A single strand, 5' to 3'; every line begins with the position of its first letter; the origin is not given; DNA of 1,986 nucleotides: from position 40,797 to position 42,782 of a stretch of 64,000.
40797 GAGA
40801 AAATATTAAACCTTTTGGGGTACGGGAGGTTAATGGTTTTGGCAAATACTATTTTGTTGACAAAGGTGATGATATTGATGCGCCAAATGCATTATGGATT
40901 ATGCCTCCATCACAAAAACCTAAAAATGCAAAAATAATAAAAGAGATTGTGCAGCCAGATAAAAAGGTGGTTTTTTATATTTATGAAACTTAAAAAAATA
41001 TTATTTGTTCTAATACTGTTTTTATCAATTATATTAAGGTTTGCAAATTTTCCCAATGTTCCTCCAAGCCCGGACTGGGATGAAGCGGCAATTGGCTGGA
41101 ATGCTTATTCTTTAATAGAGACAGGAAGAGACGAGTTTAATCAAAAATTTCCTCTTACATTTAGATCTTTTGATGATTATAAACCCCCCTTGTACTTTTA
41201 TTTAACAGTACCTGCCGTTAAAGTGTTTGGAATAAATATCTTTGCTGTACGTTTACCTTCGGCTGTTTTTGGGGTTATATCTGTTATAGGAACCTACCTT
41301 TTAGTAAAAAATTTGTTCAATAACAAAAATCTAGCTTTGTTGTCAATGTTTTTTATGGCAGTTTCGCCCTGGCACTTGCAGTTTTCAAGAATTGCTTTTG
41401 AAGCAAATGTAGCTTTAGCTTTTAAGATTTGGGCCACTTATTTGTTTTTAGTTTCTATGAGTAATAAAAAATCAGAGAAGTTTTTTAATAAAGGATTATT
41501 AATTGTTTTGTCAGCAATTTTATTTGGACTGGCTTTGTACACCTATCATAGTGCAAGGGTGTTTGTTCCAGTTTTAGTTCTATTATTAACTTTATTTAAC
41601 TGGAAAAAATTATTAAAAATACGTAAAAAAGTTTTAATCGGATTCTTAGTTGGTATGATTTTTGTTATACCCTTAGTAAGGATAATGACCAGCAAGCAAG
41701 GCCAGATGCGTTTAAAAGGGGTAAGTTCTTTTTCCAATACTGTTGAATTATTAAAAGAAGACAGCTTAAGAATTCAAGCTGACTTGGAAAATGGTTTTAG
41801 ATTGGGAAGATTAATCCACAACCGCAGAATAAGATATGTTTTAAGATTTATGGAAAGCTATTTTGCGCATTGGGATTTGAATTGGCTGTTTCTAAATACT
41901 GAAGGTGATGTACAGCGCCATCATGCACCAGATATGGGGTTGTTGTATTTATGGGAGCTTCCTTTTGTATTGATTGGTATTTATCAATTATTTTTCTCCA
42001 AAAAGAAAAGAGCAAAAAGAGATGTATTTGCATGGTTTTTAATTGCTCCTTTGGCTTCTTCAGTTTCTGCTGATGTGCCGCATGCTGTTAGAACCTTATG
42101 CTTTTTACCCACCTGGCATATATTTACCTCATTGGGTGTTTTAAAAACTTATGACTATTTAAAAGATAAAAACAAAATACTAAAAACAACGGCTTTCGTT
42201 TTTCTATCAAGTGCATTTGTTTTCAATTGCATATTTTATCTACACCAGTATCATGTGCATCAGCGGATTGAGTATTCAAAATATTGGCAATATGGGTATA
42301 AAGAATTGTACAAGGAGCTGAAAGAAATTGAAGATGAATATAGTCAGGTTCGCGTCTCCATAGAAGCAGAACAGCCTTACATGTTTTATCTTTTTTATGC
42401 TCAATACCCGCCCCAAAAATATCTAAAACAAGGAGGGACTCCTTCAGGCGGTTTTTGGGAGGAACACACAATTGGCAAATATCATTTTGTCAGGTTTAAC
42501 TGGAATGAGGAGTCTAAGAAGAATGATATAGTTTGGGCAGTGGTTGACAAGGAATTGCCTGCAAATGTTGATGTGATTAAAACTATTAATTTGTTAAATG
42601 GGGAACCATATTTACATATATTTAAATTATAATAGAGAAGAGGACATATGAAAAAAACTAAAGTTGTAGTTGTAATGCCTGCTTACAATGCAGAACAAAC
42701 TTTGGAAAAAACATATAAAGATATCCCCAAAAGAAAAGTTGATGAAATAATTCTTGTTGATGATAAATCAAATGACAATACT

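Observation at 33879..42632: Head-to-tail array of five full-length PMT_2/ArnT-like paralogs plus one decayed copy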

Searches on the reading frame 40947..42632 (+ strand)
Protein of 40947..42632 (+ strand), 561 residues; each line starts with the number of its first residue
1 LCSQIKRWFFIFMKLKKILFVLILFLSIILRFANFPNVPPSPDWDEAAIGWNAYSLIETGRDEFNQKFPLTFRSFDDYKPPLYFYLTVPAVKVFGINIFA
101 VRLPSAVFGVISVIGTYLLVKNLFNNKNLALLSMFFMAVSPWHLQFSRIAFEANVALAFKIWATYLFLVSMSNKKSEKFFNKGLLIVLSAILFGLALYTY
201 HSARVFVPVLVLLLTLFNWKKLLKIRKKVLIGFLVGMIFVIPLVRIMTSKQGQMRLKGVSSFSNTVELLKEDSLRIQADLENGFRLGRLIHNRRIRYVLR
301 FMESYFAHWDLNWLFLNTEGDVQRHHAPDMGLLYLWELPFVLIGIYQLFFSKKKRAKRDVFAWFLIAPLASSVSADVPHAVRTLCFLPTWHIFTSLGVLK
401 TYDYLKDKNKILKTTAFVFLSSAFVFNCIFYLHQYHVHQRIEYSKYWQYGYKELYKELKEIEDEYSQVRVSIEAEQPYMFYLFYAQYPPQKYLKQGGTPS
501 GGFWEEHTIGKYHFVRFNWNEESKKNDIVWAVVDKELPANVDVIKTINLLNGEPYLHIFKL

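Call 3: search_protein_families(library=pfam, proteins=[window:40947-42632:+], max_evalue=0.01)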
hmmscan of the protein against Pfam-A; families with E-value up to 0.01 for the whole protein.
window:40947-42632:+ (561 aa): 2 families
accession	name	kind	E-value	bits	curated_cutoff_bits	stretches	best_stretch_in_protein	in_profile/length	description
PF13231.12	PMT_2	-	2.2e-17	64.2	26.1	1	79-243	2-157/160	Dolichyl-phosphate-mannose-protein mannosyltransferase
PF02366.24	PMT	-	2.8e-10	40.6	22.7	1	74-241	58-228/245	Dolichyl-phosphate-mannose-protein mannosyltransferase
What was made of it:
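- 40983..42632 (+): Paralog E, a GT-C (PMT_2/PMT) enzyme of 549 aa with the full motif set. This is the member modelled here. PMT_2 E 2e-17 (call 3).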

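Call 12: find_homologous_proteins(query=window:40983-42629:+, max_evalue=1e-20)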
Query window:40983-42629:+ (549 aa): 2657 proteins with E <= 1e-20 among 8000 candidates; the best 120 are listed.
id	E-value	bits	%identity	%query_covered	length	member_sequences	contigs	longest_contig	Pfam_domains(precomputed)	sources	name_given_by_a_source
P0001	0.0e+0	1247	100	100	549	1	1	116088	PF02366.25,PF13231.13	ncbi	-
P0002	3.7e-284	962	73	100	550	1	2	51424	PF02366.25,PF13231.13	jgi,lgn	jgi:4-amino-4-deoxy-L-arabinose transferase-like glycosyltransferase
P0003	8.4e-239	812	66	99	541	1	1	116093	PF02366.25,PF13231.13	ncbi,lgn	-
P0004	6.5e-233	793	63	99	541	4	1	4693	PF02366.25,PF13231.13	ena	-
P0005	1.5e-228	778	61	100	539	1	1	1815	PF02366.25,PF13231.13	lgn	-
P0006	4.5e-221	754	60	99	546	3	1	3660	PF02366.25,PF13231.13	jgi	-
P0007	1.9e-167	577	49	98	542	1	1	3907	PF02366.25,PF13231.13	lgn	-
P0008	6.8e-166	572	50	99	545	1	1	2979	PF02366.25,PF13231.13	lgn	-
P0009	5.0e-162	559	49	99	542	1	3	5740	PF02366.25,PF13231.13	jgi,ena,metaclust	metaclust:\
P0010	5.6e-162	559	49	97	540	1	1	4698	PF02366.25,PF13231.13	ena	-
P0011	3.8e-161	556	48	96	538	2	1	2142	PF02366.25,PF13231.13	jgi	-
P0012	1.9e-160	554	49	99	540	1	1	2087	PF02366.25,PF13231.13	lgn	-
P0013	4.6e-160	552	48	98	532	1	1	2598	PF02366.25,PF13231.13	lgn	-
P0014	1.8e-157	544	49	99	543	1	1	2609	PF02366.25,PF13231.13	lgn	-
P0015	2.3e-157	543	48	99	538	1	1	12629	PF02366.25,PF13231.13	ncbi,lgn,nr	ncbi:MAG: glycosyltransferase family 39 protein [bacterium]|nr:glycosyltransferase family 39 protein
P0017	2.5e-155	537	47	96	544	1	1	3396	PF02366.25,PF13231.13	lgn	-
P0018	8.7e-155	535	47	99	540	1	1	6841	PF02366.25,PF13231.13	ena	-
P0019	1.7e-154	534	47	99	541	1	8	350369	PF02366.25,PF13231.13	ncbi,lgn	-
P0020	3.4e-154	533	48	96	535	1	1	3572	PF02366.25,PF13231.13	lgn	-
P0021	8.2e-154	532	47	96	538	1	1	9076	PF02366.25,PF13231.13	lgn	-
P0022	1.0e-153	531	47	98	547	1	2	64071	PF02366.25,PF13231.13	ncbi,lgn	-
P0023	1.6e-153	531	48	97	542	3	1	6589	PF02366.25,PF13231.13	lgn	-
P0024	2.2e-153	530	47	99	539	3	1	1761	PF02366.25,PF13231.13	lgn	-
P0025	8.7e-153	528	45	99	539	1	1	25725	PF02366.25,PF13231.13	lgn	-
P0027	9.9e-153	528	48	99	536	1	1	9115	PF02366.25,PF13231.13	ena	-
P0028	1.4e-152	528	45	99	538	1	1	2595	PF02366.25,PF13231.13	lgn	-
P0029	1.6e-152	527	48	96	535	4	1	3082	PF02366.25,PF13231.13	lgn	-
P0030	2.1e-151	524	46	99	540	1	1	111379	PF02366.25,PF13231.13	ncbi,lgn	-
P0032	9.0e-151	522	46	99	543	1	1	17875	PF02366.25,PF13231.13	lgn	-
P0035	1.9e-150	521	46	99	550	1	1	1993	PF02366.25,PF13231.13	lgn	-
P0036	1.9e-150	521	47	100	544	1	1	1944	PF02366.25,PF13231.13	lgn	-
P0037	2.0e-150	521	45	99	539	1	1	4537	PF02366.25,PF13231.13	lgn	-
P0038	2.4e-150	520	45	99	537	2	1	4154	PF02366.25,PF13231.13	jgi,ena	-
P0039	8.1e-150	518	45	95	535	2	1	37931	PF02366.25,PF13231.13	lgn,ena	-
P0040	8.2e-150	518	47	99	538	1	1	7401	PF02366.25,PF13231.13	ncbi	-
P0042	8.8e-150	518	46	95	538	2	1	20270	PF02366.25,PF13231.13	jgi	-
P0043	1.1e-149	518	46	94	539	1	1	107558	PF02366.25,PF13231.13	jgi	-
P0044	1.1e-149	518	46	98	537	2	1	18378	PF02366.25,PF13231.13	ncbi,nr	ncbi:glycosyltransferase family 39 protein [Candidatus Gottesmanbacteria bacterium]|nr:glycosyltrans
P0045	1.1e-149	518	47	96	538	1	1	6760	PF02366.25,PF13231.13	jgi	-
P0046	3.8e-149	516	46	95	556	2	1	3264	PF02366.25,PF13231.13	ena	-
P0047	1.2e-148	515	46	96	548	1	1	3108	PF02366.25,PF13231.13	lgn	-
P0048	2.4e-148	514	45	99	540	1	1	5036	PF02366.25,PF13231.13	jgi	jgi:4-amino-4-deoxy-L-arabinose transferase-like glycosyltransferase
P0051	6.3e-148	512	45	98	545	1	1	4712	PF02366.25,PF13231.13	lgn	-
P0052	7.3e-148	512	48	93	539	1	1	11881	PF02366.25,PF13231.13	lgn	-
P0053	1.0e-147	512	46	96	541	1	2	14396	PF02366.25,PF13231.13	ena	-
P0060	4.3e-147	509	46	97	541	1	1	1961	PF02366.25,PF13231.13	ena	-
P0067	1.7e-146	508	46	99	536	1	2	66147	PF02366.25,PF13231.13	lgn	-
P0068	2.5e-146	507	47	98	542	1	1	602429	PF02366.25,PF13231.13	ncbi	-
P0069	3.0e-146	507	46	98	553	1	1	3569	PF02366.25,PF13231.13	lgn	-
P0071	4.0e-146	506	45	99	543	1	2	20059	PF02366.25,PF13231.13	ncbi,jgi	-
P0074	5.5e-146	506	45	99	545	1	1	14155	PF02366.25,PF13231.13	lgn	-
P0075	6.2e-146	506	44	99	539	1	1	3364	PF02366.25,PF13231.13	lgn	-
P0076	8.1e-146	505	44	100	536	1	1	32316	PF02366.25,PF13231.13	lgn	-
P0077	1.1e-145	505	44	99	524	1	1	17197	PF02366.25,PF13231.13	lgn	-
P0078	1.2e-145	505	46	98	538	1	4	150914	PF02366.25,PF13231.13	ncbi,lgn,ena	-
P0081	2.0e-145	504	44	99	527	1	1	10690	PF02366.25,PF13231.13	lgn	-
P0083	2.1e-145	504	44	99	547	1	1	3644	PF02366.25,PF13231.13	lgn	-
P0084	2.1e-145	504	44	99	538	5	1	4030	PF02366.25,PF13231.13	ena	-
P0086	2.5e-145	504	45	99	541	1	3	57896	PF02366.25,PF13231.13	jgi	-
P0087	3.2e-145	503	46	94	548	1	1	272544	PF02366.25,PF13231.13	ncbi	ncbi:MAG: glycosyltransferase family 39 protein [Candidatus Gottesmanbacteria bacterium]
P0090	4.4e-145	503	46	96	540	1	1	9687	PF02366.25,PF13231.13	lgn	-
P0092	5.5e-145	503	46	95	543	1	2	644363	PF02366.25,PF13231.13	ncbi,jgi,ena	-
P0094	6.1e-145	502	45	98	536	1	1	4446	PF02366.25,PF13231.13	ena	-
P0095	6.2e-145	502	44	99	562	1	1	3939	PF02366.25,PF13231.13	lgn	-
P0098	8.5e-145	502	46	96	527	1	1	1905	PF02366.25,PF13231.13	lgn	-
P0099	9.1e-145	502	46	99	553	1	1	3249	PF02366.25,PF13231.13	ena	-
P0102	1.1e-144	502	44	99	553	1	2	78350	PF02366.25,PF13231.13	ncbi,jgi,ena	-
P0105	2.1e-144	501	46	95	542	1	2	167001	PF02366.25,PF13231.13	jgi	jgi:4-amino-4-deoxy-L-arabinose transferase-like glycosyltransferase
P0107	2.4e-144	500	44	99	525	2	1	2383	PF02366.25,PF13231.13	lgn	-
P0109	2.9e-144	500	44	99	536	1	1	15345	PF02366.25,PF13231.13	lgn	-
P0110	3.0e-144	500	46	96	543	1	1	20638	PF02366.25,PF13231.13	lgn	-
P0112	3.9e-144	500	45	97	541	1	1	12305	PF02366.25,PF13231.13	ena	-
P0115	5.4e-144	499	46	98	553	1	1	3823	PF02366.25,PF13231.13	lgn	-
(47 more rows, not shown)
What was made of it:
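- On PMT / CAZy GT39 protein O-mannosyltransferase: The 'GT39' names on homologs are automatic (call 12).
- Closest known: Protein O-mannosyltransferases. Same: Public annotation calls the homologs 'glycosyltransferase family 39 protein' (call 12).
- E has homologs at 44-50% in many Microgenomates, closer than its in-array paralogs (call 12).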

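Call 14: find_encoding_contigs(protein=P0002, flank=10000, max_places=2)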
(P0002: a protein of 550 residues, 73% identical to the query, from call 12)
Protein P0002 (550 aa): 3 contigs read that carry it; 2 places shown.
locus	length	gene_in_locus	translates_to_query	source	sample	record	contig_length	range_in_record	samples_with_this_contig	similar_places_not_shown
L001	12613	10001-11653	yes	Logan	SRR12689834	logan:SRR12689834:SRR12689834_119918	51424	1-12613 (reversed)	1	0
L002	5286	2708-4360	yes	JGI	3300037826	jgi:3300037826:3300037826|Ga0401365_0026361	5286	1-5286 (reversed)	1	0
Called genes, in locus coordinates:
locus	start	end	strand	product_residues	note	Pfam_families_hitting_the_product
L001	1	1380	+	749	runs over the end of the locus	PF09586:YfhO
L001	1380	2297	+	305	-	PF00535:Glycos_transf_2, PF10111:Glyco_tranf_2_2, PF13641:Glyco_tranf_2_3, PF13632:Glyco_trans_2_3 (weak)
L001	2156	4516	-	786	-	PF09586:YfhO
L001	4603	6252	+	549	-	PF13231:PMT_2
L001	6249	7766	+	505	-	PF13231:PMT_2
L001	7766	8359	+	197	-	-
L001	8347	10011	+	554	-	PF02366:PMT, PF13231:PMT_2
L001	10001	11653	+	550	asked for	PF02366:PMT, PF13231:PMT_2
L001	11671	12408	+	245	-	PF00535:Glycos_transf_2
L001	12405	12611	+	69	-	?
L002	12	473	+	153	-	-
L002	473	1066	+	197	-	-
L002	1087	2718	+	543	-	PF02366:PMT, PF13231:PMT_2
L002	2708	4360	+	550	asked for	PF02366:PMT, PF13231:PMT_2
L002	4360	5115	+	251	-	PF00535:Glycos_transf_2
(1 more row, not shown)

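Call 15: find_encoding_contigs(protein=P0003, flank=10000, max_places=2)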
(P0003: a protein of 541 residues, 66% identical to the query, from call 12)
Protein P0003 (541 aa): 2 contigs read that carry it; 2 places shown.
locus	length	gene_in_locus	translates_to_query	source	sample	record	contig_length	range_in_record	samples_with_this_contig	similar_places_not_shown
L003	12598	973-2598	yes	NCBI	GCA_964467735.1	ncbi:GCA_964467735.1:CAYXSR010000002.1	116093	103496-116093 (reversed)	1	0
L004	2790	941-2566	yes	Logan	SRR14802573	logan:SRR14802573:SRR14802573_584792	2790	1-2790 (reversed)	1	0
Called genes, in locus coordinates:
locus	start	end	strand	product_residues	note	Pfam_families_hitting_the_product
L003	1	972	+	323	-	?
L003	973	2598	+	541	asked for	PF02366:PMT, PF13231:PMT_2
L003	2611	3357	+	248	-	PF00535:Glycos_transf_2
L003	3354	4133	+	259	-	PF00535:Glycos_transf_2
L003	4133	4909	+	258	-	PF00535:Glycos_transf_2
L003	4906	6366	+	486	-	PF13231:PMT_2 (weak)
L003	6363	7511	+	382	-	PF13231:PMT_2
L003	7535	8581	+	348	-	PF13439:Glyco_transf_4, PF00534:Glycos_transf_1, PF13692:Glyco_trans_1_4, PF20706:GT4-conflict (weak)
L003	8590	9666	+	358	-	-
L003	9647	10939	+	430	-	PF01943:Polysacc_synt (weak)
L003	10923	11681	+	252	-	PF00535:Glycos_transf_2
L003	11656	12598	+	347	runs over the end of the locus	PF13641:Glyco_tranf_2_3, PF00535:Glycos_transf_2, PF10111:Glyco_tranf_2_2 (faint), PF13632:Glyco_trans_2_3 (weak)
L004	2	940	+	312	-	?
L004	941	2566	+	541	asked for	PF02366:PMT, PF13231:PMT_2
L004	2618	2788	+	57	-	?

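Call 29: search_solved_structures(query=A5, max_evalue=0.01, show_alignments=2)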
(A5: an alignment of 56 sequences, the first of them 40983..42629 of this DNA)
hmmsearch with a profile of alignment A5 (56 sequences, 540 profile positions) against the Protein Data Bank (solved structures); distinct sequences matched with E-value up to 0.01: 1.
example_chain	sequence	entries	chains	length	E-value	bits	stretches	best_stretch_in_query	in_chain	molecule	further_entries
5ezm_A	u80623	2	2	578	0.00011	24.4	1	67-227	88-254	4-amino-4-deoxy-L-arabinose transferase or related glycosyltransferases of PMT family | 4-amino-4-deoxy-L-arabinose (L-Ara4N) transferase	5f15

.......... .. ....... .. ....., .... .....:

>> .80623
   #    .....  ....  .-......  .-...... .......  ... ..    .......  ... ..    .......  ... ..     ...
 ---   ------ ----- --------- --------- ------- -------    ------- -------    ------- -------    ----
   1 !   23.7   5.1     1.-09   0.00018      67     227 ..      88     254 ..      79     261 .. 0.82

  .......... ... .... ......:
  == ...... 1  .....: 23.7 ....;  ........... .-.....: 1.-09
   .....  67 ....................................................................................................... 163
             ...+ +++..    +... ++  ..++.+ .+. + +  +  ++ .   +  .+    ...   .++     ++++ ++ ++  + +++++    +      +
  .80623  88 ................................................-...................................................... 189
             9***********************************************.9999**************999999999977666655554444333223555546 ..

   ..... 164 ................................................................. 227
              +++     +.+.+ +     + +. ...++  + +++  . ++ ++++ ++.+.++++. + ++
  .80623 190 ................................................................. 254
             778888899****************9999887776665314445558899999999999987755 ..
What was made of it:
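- On ArnT (NCBIfam NF009784 equivalog, GT83): The PDB profile match to ArnT is only E 1e-4 over the N-terminal module (call 29).
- Closest known: ArnT. Same: It is the only solved structure detectable by sequence profile (E 1e-4, N-terminal module only, call 29).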

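Call 30: search_protein_families(library=ncbifam, proteins=[window:40983-42632:+], max_evalue=0.01)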
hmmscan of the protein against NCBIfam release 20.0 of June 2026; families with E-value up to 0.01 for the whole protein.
window:40983-42632:+ (549 aa): 3 families
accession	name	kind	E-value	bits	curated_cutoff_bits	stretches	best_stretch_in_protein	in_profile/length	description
TIGR03663.1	TIGR03663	subfamily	5.2e-13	48.8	126.25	1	6-212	2-188/435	flippase activity-associated protein Agl23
NF009784.2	PRK13279.1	equivalog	0.00016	20.5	567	1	67-232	61-223/539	lipid IV(A) 4-amino-4-deoxy-L-arabinosyltransferase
TIGR04154.1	archaeo_STT3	subfamily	0.0031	15.9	450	1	88-249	97-271/831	oligosaccharyl transferase, archaeosortase A system-associated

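Call 45: predict_structure(alignment_id=A5)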
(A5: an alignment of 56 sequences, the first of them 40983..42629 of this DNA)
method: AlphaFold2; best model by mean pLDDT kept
length: 549 residues; sequences in the alignment: 56
mean_pLDDT: 91.9   pTM: 0.92
mean pLDDT of the five models: 91.9, 91.4, 89.1, 89.0, 88.4
residues with pLDDT >= 90: 394; 70-90: 142; 50-70: 13; < 50: 0
segments of 3 or more residues with pLDDT < 50: none
pLDDT, mean of each block of 10 residues (from residue 1): 95 97 91 94 97 92 85 96 96 97 98 98 97 90 97 96 73 96 93 95 97 96 94 87 81 77 85 80 84 89 74 88 95 98 97 92 78 95 98 97 97 95 93 93 96 95 91 96 85 86 91 91 92 97 95
secondary structure, 60 per line:
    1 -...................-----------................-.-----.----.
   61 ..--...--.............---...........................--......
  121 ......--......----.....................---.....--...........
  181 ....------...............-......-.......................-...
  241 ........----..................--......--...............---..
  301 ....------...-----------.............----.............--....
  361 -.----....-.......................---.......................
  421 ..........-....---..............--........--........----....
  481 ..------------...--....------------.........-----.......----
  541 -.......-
elements in order: H2-20 H32-47 E60-62 E65-67 H70-82 H86-112 H115-126 H129-134 H139-159 H163-167 H170-184 H191-205 H207-212 H214-236 H238-247 H253-270 H273-278 H281-295 H299-304 H325-337 H342-354 H357-360 H367-370 H372-394 H398-430 H432-435 H439-452 E455-459 H465-472 H477-482 E495-497 E500-503 E516-521 E530-536 E542-548
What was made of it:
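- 40983..42632 (+): AF2 model pLDDT 91.9, pTM 0.92 (call 45).
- On GT-C(A) structural class of glycosyltransferases: They lie at the start of helix 32-47, just after TM1 (call 45).
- GT-C fold: E model pLDDT 91.9 (call 45).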

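Call 48: fold_search(model_id=the predicted structure, library=pdb)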
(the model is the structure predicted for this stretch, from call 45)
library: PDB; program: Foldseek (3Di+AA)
matches with E <= 10: 277; with E <= 0.001: 24
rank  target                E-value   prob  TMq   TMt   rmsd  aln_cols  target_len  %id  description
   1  8b6l_I                2.7e-08  1.00  0.49  0.41  13.1       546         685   15  Subtomogram average of the human Sec61-TRAP-OSTA-translocon (released 2022-12-07)
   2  6s7t_A                2.7e-08  1.00  0.50  0.40  12.3       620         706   12  Cryo-EM structure of human oligosaccharyltransferase complex OST-B (released 2019-12-18)
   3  8agc_A                6.2e-08  1.00  0.50  0.41  11.9       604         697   14  Structure of yeast oligosaccharylransferase complex with lipid-linked oligosaccharide and non-acceptor peptide bound (released 2022-12-07)
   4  5ezm                  7.4e-08  1.00  0.56  0.57  10.3       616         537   11  Crystal Structure of ArnT from Cupriavidus metallidurans in the apo state (released 2016-02-17)
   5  7oci_F                8.1e-08  1.00  0.48  0.42  11.8       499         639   15  Cryo-EM structure of yeast Ost6p containing oligosaccharyltransferase complex (released 2022-02-16)
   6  5f15                  9.2e-08  1.00  0.55  0.56  10.5       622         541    9  Crystal Structure of ArnT from Cupriavidus metallidurans bound to Undecaprenyl phosphate (released 2016-02-17)
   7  3wak                  1.1e-07  1.00  0.49  0.33  11.7       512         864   14  Crystal structure of the Archaeoglobus fulgidus oligosaccharyltransferase (O29867_ARCFU) in the apo form (released 2013-10-30)
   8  8age_A                1.1e-07  1.00  0.52  0.45  11.3       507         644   14  Structure of yeast oligosaccharylransferase complex with acceptor peptide bound (released 2022-12-07)
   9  6s7o_A                1.6e-07  1.00  0.50  0.43  12.5       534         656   13  Cryo-EM structure of human oligosaccharyltransferase complex OST-A (released 2019-12-18)
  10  3waj                  3.2e-07  1.00  0.47  0.34  12.0       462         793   15  Crystal structure of the Archaeoglobus fulgidus oligosaccharyltransferase (O29867_ARCFU) complex with Zn and sulfate (released 2013-10-30)
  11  6ezn_F                3.2e-07  1.00  0.47  0.41  12.4       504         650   15  Cryo-EM structure of the yeast oligosaccharyltransferase (OST) complex (released 2018-01-17)
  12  8agb_A                3.3e-07  1.00  0.48  0.42  12.1       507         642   16  Structure of yeast oligosaccharylransferase complex with lipid-linked oligosaccharide bound (released 2022-12-07)
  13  6gxc_A                4.1e-06  1.00  0.48  0.38  13.8       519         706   13  Bacterial oligosaccharyltransferase PglB in complex with an inhibitory peptide and a reactive lipid-linked oligosaccha (released 2018-11-14)
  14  3rce_A                7.9e-06  1.00  0.48  0.40  15.9       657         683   13  Bacterial oligosaccharyltransferase PglB (released 2011-06-15)
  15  5ogl_A                9.4e-06  1.00  0.48  0.39  13.8       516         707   13  Structure of bacterial oligosaccharyltransferase PglB in complex with an acceptor peptide and an lipid-linked oligosac (released 2017-10-25)
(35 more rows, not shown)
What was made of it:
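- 40983..42632 (+): Foldseek matches ArnT at TM 0.56/0.57, and STT3/AglB/PglB, PMT and ALG at E 3e-8 to 1e-4 (call 48).
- Closest known: ArnT. Same: It gives the best structural overlap with the E model (TM 0.56/0.57, Foldseek E 7e-8, call 48).
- Closest known: Protein O-mannosyltransferases. Same: Pmt1-Pmt2 and Pmt4 structures are matched (call 48).
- Closest known: Oligosaccharyltransferases STT3 / AglB / PglB. Same: They share the GT-C(A) fold with an extracytoplasmic C-terminal domain (call 48).
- Foldseek finds ArnT, STT3, AglB, PglB, PMT, ALG, DPY19, AftD and Emb (call 48).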

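Call 61: find_encoding_contigs(protein=P0001, flank=1000, max_places=2)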
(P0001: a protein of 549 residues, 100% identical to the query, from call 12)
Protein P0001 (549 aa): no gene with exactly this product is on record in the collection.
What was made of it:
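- Tried and rejected: The source record of the window could not be retrieved by exact look-up of protein E (call 61).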
